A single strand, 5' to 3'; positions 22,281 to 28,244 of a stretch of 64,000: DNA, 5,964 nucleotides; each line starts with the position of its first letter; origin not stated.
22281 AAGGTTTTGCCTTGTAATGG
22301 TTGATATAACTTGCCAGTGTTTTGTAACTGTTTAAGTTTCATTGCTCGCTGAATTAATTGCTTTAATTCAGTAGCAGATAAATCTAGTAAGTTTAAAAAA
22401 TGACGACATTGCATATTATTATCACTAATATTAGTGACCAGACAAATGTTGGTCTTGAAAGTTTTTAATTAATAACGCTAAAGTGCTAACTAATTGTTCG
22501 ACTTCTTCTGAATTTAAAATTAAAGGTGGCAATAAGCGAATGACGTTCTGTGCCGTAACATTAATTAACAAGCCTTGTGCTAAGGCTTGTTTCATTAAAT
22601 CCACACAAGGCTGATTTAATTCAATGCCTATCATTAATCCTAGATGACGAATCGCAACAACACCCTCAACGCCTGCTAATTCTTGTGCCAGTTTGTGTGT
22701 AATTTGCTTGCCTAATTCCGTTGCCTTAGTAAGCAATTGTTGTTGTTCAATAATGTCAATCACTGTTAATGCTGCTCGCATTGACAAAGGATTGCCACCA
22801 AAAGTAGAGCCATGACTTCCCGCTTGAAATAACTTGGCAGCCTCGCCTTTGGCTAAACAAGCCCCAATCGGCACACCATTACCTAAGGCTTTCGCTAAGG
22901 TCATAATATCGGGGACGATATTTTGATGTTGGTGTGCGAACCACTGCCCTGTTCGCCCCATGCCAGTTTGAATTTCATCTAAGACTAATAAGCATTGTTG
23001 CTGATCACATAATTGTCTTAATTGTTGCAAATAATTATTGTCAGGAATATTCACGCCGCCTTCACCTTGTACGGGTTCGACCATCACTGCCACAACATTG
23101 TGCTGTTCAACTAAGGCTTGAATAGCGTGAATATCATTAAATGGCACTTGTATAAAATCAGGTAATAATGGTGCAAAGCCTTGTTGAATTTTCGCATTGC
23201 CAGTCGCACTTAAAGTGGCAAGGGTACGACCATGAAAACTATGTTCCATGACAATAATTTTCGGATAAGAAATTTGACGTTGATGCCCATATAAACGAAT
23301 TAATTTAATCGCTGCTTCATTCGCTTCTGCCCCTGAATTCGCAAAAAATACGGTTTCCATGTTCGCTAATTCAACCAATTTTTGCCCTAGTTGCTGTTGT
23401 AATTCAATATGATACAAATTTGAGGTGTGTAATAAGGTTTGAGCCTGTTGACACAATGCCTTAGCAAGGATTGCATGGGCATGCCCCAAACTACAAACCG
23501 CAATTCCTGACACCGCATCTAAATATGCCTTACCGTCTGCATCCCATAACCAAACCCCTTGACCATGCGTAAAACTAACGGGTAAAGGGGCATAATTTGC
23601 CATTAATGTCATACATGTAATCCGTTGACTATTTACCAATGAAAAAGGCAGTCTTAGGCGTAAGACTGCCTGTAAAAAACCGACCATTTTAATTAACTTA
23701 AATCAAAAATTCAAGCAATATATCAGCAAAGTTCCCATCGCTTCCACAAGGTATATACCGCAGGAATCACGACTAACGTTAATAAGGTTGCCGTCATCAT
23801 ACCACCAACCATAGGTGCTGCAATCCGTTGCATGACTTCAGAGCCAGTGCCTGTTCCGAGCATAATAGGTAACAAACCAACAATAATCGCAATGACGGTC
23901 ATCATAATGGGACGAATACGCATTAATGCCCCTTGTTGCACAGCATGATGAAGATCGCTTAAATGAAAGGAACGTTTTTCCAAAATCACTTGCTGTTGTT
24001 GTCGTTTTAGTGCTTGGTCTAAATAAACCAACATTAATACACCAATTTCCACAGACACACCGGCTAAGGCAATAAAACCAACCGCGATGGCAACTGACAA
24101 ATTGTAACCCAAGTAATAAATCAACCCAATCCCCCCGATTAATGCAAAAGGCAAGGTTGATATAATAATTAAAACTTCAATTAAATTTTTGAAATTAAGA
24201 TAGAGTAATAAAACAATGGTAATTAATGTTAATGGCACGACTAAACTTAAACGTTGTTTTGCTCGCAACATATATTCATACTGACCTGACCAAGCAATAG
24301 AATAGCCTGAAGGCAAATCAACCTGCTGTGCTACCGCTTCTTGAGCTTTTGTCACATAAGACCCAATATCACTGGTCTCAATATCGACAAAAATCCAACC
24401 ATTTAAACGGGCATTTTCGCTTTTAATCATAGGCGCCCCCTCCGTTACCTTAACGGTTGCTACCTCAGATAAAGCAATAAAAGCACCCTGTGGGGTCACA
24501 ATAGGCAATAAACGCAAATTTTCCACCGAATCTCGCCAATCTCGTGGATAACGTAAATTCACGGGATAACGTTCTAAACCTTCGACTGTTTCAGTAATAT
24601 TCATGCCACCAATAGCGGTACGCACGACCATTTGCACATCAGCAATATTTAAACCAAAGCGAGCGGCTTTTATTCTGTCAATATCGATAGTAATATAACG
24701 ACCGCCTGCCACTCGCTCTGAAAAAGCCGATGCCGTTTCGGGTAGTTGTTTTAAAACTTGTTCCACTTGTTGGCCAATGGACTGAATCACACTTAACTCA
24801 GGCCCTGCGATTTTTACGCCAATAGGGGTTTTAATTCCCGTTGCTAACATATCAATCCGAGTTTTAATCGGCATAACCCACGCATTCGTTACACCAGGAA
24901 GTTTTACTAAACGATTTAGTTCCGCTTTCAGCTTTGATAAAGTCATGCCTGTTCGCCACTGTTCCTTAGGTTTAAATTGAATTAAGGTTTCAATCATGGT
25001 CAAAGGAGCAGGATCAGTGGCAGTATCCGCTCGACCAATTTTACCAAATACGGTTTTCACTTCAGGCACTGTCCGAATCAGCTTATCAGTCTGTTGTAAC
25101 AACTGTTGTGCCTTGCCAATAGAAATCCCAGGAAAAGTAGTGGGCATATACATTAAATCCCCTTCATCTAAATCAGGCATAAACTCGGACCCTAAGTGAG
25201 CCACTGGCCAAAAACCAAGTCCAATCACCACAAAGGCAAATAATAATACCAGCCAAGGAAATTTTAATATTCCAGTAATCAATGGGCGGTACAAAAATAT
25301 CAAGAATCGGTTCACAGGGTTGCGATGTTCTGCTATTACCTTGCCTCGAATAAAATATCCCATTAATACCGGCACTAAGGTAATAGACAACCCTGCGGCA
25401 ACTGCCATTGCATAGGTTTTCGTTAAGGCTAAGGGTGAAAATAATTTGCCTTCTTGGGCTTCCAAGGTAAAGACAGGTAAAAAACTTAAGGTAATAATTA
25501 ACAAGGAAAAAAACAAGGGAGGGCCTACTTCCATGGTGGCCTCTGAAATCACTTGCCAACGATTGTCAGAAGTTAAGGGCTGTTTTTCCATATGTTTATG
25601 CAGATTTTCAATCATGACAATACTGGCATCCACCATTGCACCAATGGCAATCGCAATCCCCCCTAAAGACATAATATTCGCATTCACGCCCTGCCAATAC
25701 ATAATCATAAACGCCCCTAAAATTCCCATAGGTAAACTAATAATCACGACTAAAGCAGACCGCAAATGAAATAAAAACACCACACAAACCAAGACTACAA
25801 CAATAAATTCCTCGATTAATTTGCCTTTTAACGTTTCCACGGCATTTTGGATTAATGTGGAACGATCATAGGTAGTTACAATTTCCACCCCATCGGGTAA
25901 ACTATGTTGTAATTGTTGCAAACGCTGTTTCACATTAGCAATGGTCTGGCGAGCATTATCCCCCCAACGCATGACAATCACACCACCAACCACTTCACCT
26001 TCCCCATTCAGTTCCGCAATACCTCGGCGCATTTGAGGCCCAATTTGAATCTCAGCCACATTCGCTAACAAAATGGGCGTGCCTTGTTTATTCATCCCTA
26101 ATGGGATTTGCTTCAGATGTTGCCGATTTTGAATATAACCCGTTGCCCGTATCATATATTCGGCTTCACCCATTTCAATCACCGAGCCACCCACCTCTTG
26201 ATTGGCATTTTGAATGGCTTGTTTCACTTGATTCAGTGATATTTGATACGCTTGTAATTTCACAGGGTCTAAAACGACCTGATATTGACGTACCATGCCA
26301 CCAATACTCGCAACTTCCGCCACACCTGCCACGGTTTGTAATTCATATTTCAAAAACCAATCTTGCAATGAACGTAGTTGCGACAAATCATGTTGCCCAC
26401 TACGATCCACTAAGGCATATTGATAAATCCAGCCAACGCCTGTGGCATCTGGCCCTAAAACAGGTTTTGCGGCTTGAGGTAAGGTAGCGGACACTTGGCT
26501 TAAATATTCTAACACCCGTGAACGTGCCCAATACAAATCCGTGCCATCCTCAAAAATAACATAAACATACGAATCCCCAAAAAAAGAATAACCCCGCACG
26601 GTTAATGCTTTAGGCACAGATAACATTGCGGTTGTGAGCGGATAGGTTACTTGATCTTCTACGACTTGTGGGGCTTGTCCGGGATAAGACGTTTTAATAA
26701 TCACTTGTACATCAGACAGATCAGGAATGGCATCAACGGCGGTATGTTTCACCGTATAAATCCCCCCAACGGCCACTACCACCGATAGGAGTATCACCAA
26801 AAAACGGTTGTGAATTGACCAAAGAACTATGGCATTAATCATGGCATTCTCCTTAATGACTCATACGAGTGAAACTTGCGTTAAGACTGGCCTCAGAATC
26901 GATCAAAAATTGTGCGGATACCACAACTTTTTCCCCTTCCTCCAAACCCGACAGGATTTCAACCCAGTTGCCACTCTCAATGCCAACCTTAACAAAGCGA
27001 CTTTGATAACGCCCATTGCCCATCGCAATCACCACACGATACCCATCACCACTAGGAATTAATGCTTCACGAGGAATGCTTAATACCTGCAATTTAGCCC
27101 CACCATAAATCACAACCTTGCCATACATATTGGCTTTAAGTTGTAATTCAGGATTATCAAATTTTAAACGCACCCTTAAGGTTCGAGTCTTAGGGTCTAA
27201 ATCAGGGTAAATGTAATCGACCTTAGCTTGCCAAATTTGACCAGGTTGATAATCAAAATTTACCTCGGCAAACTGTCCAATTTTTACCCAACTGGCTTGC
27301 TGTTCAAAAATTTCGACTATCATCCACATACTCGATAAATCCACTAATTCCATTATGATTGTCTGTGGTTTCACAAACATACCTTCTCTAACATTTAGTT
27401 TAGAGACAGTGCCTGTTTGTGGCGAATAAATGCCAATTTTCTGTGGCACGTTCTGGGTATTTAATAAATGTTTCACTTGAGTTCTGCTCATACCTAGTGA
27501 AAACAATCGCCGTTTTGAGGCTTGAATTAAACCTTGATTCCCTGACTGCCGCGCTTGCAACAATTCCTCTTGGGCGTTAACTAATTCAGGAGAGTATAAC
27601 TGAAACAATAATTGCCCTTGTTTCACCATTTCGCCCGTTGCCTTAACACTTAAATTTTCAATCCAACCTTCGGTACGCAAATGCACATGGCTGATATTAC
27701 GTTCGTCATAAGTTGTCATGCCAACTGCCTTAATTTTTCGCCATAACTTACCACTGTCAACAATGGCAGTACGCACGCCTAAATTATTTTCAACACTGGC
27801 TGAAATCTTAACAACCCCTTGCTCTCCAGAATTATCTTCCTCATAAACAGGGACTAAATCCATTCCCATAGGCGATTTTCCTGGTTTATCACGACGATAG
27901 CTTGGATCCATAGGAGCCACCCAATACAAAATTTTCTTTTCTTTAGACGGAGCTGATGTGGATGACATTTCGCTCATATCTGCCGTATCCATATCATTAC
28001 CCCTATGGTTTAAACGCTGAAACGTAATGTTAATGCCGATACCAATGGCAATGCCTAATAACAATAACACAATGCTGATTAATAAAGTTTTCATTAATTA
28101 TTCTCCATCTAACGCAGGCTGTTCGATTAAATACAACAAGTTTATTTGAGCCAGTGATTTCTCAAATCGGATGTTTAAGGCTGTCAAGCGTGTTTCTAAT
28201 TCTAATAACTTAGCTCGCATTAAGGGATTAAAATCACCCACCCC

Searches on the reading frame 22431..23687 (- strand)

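Call 21: search_protein_families(library=pfam, proteins=[window:22431-23687:-], max_evalue=0.00001)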
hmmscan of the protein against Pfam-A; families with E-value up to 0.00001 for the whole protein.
window:22431-23687:- (418 aa): 1 family
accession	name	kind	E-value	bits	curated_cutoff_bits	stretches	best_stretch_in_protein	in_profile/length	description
PF00202.27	Aminotran_3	-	7.2e-120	400.8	30.5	1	31-404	5-400/403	Aminotransferase class-III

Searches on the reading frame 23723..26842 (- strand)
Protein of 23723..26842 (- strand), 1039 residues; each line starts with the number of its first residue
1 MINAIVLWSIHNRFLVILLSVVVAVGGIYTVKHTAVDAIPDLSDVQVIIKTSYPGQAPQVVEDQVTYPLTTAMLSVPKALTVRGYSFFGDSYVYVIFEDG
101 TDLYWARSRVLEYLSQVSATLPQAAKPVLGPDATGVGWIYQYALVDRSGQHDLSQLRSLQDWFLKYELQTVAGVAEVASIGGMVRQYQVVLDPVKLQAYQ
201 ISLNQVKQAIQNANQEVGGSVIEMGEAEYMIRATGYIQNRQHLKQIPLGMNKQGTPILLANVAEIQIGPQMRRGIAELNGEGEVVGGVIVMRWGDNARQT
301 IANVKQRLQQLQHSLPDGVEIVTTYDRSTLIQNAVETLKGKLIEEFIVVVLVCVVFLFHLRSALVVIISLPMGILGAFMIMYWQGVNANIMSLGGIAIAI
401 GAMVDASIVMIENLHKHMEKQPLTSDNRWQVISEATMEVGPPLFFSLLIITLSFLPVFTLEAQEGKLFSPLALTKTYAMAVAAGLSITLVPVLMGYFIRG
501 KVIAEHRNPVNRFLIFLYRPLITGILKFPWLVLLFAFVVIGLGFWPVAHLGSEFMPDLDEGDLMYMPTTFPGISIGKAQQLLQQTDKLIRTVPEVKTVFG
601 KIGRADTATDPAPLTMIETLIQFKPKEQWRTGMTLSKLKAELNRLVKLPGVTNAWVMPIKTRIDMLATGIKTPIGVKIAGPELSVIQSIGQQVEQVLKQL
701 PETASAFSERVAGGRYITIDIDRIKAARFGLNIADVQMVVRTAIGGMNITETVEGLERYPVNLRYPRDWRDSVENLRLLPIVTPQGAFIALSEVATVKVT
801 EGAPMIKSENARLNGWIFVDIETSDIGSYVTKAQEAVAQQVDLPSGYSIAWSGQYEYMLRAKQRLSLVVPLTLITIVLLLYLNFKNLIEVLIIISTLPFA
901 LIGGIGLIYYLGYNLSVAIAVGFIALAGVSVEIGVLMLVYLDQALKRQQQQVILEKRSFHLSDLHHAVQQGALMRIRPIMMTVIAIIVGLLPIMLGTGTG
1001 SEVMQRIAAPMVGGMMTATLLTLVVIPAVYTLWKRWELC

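Call 21: search_protein_families(library=pfam, proteins=[window:23723-26842:-], max_evalue=0.00001)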
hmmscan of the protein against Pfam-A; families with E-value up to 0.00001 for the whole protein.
window:23723-26842:- (1039 aa): 1 family
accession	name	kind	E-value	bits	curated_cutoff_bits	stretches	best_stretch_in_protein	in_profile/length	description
PF00873.25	ACR_tran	-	2.9e-238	793.8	28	1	8-1032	4-1019/1021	AcrB/AcrD/AcrF family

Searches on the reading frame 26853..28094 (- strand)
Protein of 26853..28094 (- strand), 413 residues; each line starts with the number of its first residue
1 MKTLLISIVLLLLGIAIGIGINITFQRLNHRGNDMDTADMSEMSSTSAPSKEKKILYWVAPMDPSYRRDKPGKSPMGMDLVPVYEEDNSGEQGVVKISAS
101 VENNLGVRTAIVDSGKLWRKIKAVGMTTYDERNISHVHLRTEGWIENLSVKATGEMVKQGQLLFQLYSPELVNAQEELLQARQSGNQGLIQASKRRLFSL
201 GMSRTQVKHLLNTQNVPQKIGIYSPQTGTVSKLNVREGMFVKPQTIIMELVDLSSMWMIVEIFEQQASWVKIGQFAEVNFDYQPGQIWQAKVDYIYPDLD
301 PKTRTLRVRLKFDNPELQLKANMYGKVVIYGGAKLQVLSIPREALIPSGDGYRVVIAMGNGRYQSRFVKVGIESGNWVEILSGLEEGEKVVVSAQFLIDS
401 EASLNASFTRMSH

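Call 21: search_protein_families(library=pfam, proteins=[window:26853-28094:-], max_evalue=0.00001)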
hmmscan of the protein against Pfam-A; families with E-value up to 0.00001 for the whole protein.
window:26853-28094:- (413 aa): 4 families
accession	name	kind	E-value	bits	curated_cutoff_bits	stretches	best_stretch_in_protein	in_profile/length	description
PF16576.10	HlyD_D23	-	5.1e-78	261.7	30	1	117-324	2-213/214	Barrel-sandwich domain of CusB or HlyD membrane-fusion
PF13437.12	HlyD_3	-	1.8e-19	70.9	22.2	1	222-320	2-104/106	HlyD family secretion protein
PF19335.5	HMBD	-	1.9e-08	34.5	23.6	1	57-83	1-28/28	Heavy metal binding domain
PF13533.13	Biotin_lipoyl_2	-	2.5e-06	27.6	29.8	0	224-248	5-29/32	Biotin-lipoyl like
